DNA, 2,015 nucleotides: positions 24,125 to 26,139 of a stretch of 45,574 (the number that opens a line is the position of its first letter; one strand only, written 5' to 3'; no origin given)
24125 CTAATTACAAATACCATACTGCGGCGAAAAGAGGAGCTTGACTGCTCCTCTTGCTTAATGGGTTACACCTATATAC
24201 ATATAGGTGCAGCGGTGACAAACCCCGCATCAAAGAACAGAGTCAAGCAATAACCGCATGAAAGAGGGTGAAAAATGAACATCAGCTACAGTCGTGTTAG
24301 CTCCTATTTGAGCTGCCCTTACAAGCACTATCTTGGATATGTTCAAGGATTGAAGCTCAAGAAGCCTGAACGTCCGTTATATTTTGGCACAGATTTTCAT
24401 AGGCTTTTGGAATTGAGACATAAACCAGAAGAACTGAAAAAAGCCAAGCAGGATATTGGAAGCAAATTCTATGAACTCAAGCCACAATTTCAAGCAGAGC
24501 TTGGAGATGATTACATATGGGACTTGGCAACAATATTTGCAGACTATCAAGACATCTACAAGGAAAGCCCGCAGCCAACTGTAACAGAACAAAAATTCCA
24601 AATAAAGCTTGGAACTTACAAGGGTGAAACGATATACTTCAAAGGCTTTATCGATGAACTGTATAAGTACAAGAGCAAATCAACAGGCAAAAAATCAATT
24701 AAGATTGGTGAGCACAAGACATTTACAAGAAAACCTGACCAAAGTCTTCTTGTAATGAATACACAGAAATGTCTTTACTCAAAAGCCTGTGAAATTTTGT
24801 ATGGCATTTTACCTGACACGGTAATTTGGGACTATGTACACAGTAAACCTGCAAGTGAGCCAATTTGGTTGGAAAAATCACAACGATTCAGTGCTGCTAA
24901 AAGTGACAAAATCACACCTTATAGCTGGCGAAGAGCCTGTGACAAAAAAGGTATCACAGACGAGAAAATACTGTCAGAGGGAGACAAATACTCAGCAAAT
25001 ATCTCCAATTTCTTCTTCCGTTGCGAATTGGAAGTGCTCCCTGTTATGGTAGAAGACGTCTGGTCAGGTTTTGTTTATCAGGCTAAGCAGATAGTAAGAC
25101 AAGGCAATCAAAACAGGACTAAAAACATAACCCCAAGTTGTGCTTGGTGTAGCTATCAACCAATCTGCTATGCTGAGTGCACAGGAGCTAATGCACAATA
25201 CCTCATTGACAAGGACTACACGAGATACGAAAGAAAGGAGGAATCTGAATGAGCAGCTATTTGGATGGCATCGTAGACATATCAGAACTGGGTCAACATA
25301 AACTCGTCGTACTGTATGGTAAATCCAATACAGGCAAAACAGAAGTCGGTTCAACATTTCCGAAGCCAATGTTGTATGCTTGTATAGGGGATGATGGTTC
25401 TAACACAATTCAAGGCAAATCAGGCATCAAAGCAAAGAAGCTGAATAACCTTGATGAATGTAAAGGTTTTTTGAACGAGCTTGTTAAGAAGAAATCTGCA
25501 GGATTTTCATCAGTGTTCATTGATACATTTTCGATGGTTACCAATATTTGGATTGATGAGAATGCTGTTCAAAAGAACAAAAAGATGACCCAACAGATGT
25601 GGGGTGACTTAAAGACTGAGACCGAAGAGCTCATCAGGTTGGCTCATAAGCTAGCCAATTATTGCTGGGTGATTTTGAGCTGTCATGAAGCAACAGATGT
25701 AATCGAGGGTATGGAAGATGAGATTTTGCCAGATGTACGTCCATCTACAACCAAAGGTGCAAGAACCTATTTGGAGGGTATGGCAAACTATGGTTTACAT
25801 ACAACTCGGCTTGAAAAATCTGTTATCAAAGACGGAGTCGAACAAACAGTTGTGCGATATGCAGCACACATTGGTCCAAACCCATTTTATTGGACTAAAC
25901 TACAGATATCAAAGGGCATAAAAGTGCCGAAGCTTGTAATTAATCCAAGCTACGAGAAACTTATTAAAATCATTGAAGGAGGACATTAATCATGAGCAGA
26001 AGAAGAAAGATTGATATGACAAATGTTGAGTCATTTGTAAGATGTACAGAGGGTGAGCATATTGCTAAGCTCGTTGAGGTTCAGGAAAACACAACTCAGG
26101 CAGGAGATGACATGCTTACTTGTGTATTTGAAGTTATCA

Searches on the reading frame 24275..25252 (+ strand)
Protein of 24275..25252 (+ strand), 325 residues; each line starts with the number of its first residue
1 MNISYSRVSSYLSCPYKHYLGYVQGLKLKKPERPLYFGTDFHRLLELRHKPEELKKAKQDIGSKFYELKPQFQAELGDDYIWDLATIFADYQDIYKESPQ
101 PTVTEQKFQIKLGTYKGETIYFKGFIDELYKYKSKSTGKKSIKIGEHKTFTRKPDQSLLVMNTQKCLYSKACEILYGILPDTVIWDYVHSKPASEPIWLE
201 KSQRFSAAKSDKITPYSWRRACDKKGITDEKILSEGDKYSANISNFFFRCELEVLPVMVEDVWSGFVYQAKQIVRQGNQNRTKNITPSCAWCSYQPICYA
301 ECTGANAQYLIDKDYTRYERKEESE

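Call 28: search_protein_families(library=phrogs, proteins=[window:24275-25252:+], max_evalue=0.00001)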
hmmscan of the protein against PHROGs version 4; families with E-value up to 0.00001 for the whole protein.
window:24275-25252:+ (325 aa): 2 families
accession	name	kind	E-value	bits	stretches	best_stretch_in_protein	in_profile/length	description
phrog_1218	-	DNA, RNA and nucleotide metabolism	4.9e-32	112.6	1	3-318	10-349/364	exonuclease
phrog_69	-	DNA, RNA and nucleotide metabolism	9.5e-14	52.3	1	3-223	90-273/501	exonuclease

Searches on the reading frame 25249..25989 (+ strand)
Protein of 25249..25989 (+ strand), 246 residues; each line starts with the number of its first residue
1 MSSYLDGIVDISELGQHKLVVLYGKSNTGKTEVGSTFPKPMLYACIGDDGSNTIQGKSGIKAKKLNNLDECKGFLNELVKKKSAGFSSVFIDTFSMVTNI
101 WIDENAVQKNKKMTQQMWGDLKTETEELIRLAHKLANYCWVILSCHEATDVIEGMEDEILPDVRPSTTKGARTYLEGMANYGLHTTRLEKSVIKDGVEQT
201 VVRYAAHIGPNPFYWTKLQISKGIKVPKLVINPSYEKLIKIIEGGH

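Call 28: search_protein_families(library=phrogs, proteins=[window:25249-25989:+], max_evalue=0.00001)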
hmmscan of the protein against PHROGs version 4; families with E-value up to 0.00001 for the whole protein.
window:25249-25989:+ (246 aa): 1 family
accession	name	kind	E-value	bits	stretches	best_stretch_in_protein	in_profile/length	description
phrog_124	-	DNA, RNA and nucleotide metabolism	2.7e-23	83.9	1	16-244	42-259/382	Sak4-like ssDNA annealing protein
